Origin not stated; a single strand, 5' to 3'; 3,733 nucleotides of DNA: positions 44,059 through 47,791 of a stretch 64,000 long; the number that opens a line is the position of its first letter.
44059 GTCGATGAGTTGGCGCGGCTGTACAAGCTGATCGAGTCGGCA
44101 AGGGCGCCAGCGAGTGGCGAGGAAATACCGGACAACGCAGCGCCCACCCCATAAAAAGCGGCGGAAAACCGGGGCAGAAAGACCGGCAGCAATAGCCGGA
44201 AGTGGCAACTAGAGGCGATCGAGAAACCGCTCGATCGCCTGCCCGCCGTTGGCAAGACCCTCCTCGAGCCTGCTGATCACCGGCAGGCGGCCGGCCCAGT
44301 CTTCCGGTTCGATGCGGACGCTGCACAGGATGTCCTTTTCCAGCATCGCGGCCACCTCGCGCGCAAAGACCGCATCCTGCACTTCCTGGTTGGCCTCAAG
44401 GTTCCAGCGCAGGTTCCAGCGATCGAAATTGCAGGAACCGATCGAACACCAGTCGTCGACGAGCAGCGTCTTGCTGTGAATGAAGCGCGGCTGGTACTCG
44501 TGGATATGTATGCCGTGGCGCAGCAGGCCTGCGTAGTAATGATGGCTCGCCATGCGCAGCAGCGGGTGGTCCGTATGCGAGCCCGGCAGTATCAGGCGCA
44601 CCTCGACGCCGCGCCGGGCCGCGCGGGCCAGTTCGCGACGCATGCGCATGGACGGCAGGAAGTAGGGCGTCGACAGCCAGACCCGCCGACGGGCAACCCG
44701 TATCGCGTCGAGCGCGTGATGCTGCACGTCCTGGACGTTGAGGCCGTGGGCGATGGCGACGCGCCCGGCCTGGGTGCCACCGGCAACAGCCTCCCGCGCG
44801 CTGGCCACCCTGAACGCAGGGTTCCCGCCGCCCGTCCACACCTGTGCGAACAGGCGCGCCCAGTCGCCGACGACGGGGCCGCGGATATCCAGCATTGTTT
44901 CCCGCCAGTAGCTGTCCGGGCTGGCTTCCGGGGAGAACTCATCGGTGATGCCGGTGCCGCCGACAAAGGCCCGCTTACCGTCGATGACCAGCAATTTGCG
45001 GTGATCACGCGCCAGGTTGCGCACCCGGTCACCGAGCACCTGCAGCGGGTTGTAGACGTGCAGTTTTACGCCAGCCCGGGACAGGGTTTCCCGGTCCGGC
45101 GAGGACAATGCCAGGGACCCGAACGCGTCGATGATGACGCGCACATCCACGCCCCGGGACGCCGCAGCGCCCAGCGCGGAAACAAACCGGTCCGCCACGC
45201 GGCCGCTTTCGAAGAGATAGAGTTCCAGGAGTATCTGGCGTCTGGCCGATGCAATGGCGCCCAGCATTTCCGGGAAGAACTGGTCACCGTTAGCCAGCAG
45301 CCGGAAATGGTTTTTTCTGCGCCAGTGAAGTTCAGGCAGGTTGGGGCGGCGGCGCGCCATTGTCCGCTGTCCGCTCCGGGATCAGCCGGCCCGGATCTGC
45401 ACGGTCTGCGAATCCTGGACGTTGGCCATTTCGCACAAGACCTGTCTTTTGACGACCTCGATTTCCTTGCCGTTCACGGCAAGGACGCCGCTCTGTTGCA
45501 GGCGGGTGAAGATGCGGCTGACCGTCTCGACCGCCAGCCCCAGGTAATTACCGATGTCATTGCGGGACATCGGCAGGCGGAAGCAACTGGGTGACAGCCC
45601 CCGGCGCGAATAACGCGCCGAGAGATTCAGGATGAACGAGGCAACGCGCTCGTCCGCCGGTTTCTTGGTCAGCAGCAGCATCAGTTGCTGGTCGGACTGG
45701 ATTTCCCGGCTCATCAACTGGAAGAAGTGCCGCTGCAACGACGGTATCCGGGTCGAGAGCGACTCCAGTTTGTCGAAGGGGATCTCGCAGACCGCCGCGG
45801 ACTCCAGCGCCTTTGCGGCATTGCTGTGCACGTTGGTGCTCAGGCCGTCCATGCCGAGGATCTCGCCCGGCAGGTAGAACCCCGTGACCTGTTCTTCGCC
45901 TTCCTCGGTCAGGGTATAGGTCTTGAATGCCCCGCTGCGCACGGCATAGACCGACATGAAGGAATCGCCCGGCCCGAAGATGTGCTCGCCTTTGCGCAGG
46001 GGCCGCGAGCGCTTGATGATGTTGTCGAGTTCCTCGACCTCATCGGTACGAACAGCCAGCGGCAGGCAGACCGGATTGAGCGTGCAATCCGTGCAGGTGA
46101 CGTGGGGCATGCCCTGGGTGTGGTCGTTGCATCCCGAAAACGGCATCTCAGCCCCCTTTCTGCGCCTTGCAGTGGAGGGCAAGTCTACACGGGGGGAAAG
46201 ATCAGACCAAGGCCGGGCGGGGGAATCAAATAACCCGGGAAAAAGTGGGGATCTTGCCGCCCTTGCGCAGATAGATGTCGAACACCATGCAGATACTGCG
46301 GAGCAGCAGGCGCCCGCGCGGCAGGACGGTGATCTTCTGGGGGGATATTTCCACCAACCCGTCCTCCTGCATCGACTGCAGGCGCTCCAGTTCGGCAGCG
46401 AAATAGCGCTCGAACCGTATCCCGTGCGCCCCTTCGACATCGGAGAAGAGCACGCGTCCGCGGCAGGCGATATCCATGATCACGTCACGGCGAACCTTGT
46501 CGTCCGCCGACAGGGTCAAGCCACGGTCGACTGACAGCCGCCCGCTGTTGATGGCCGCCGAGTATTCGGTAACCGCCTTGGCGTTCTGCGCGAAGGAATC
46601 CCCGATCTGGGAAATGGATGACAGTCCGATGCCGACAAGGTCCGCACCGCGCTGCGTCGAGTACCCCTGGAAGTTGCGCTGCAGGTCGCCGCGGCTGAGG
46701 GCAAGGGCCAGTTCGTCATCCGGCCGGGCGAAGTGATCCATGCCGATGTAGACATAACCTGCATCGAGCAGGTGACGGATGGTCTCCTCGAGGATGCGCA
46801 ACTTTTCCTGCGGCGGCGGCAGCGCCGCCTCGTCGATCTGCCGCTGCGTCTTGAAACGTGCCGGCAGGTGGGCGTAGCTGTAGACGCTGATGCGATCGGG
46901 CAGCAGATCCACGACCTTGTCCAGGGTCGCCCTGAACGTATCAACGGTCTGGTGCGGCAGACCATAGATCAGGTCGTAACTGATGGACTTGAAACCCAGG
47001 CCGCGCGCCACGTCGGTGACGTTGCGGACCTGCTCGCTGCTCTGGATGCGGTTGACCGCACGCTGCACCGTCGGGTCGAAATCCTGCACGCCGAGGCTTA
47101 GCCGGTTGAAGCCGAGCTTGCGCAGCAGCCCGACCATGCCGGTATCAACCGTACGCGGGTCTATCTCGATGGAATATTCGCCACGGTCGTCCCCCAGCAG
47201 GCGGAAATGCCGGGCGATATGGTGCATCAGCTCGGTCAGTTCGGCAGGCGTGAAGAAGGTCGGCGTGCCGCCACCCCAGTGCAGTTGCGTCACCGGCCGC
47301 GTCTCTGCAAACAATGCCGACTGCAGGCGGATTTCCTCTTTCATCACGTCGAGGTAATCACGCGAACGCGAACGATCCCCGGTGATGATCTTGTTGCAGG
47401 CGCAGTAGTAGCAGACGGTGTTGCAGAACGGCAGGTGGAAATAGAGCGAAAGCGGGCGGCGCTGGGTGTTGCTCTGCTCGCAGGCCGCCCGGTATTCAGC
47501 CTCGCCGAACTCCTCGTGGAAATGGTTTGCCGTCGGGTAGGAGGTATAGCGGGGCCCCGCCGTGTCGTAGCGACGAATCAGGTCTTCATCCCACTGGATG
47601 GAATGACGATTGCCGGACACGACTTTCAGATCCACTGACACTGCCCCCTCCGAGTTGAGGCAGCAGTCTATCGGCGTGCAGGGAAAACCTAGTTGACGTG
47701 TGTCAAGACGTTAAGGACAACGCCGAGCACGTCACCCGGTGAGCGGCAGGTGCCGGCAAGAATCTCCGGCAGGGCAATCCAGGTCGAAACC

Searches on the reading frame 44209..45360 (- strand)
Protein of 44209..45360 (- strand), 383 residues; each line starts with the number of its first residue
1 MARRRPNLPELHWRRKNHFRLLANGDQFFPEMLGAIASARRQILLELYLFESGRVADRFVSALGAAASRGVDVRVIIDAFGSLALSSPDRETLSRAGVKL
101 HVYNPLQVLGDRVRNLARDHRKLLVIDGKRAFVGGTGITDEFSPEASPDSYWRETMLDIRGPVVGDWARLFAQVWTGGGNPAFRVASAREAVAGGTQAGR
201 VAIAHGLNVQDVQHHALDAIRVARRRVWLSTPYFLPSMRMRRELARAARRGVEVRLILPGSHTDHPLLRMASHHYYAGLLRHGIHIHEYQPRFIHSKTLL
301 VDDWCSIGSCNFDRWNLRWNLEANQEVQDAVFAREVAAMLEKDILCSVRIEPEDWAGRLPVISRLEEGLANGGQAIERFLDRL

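Call 35: search_protein_families(library=ncbifam, proteins=[window:44209-45360:-], max_evalue=0.00001)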
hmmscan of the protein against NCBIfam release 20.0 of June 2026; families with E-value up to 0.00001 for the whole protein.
window:44209-45360:- (383 aa): 4 families
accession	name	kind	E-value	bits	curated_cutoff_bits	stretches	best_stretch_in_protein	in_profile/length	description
NF008427.0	PRK11263.1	equivalog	1.9e-74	251.2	281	1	11-342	3-338/409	cardiolipin synthase ClsB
TIGR04265.1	bac_cardiolipin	equivalog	3e-61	207.8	290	1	15-370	117-476/483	cardiolipin synthase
NF009107.0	PRK12452.1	equivalog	9.9e-43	146.6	787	1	19-358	142-491/509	cardiolipin synthase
NF038319.1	DISARM_DrmC_I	equivalog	3.3e-18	66.1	133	2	205-341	88-232/236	DISARM system phospholipase D-like protein DrmC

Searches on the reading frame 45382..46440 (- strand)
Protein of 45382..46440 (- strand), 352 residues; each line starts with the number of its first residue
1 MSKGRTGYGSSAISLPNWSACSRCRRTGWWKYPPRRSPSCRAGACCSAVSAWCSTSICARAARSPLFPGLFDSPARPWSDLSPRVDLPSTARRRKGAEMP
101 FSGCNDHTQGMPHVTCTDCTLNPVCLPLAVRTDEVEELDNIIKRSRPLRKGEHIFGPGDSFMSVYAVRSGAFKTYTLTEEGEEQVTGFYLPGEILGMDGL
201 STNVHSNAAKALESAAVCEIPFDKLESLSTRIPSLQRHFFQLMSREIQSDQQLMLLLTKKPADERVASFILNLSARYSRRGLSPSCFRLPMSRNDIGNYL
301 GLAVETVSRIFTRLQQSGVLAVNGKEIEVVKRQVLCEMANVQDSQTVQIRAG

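Call 35: search_protein_families(library=ncbifam, proteins=[window:45382-46440:-], max_evalue=0.00001)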
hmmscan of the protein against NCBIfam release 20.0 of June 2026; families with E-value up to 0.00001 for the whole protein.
window:45382-46440:- (352 aa): 9 families
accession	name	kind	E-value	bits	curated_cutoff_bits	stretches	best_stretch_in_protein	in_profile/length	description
NF008365.0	PRK11161.1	subfamily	5.1e-90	301.1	228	1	110-343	14-247/250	fumarate/nitrate reduction transcriptional regulator Fnr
NF050806.1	TransRegFixKCaul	equivalog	6e-34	117.2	300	1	148-338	28-213/215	transcriptional regulator FixK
NF045989.1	TransRegFnrLRhodb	equivalog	8.6e-28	97.2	300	1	113-335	7-231/245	transcriptional regulator FnrL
NF008732.0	PRK11753.1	equivalog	3.3e-16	59.4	266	1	139-329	17-210/214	cAMP-activated global transcriptional regulator CRP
TIGR03697.1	NtcA_cyano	equivalog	5.5e-10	39.3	244.95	1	151-332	1-185/193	global nitrogen regulator NtcA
NF053664.1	TransRegPtrACyano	equivalog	6.1e-10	38.7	300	1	163-332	29-192/196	Crp/Fnr family transcriptional regulator PtrA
NF006901.0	PRK09392.1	equivalog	2.8e-08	33.4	211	1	206-340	93-222/236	transcriptional activator FtrB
NF010499.0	PRK13918.1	equivalog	2e-06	27.5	274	1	148-342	17-204/205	CRP/FNR family transcriptional regulator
NF052518.1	TransRegLdrP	equivalog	3.1e-06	27.4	300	1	148-337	4-186/195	transcriptional regulator LdrP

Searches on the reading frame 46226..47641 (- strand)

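Call 35: search_protein_families(library=ncbifam, proteins=[window:46226-47641:-], max_evalue=0.00001)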
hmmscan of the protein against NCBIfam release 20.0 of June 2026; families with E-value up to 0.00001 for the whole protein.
window:46226-47641:- (471 aa): 18 families
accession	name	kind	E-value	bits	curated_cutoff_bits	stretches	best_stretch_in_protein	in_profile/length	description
TIGR00538.1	hemN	equivalog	4.3e-183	609.3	324.95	1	16-471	2-454/454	oxygen-independent coproporphyrinogen III oxidase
NF006067.1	PRK08208.1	equivalog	8.1e-49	166.7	380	1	34-438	8-398/427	STM4012 family radical SAM protein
TIGR04107.1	rSAM_HutW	equivalog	4.9e-41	140.9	400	1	52-444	30-404/419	heme anaerobic degradation radical SAM methyltransferase ChuW/HutW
TIGR00539.1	hemN_rel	equivalog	3.8e-39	134.8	205.4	1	64-305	1-235/361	radical SAM family heme chaperone HemW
TIGR03994.1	rSAM_HemZ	equivalog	4e-37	128.3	321.4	1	56-257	77-277/401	coproporphyrinogen dehydrogenase HemZ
NF006385.0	PRK08629.1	equivalog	3.3e-31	108.5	355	1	51-447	40-406/439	coproporphyrinogen III oxidase family protein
NF006064.0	PRK08207.2-2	equivalog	1.7e-30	106.4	504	1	60-257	141-339/465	coproporphyrinogen III oxidase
NF006060.0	PRK08207.1-3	equivalog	7.2e-26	91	653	1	57-255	143-343/477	coproporphyrinogen III oxidase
NF004567.0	PRK05904.1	equivalog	8.8e-26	90.9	355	1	65-257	8-193/353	coproporphyrinogen III oxidase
NF006061.0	PRK08207.1-4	equivalog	2.2e-24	86.1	702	1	62-257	172-369/501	coproporphyrinogen III oxidase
NF005133.0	PRK06582.1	equivalog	1.1e-22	80.7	597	1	60-432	8-367/390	coproporphyrinogen III oxidase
NF006059.0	PRK08207.1-1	equivalog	4.2e-22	78.5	1012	1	63-266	171-376/496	coproporphyrinogen III oxidase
NF006066.0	PRK08207.2-5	equivalog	1.2e-20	73.6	1117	1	61-257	188-385/518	coproporphyrinogen III oxidase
NF006062.0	PRK08207.1-5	equivalog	5.1e-19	68.5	1007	1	58-257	143-344/476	coproporphyrinogen III oxidase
NF006063.0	PRK08207.2-1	equivalog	1.3e-15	57.1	1074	1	62-257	191-387/518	coproporphyrinogen III oxidase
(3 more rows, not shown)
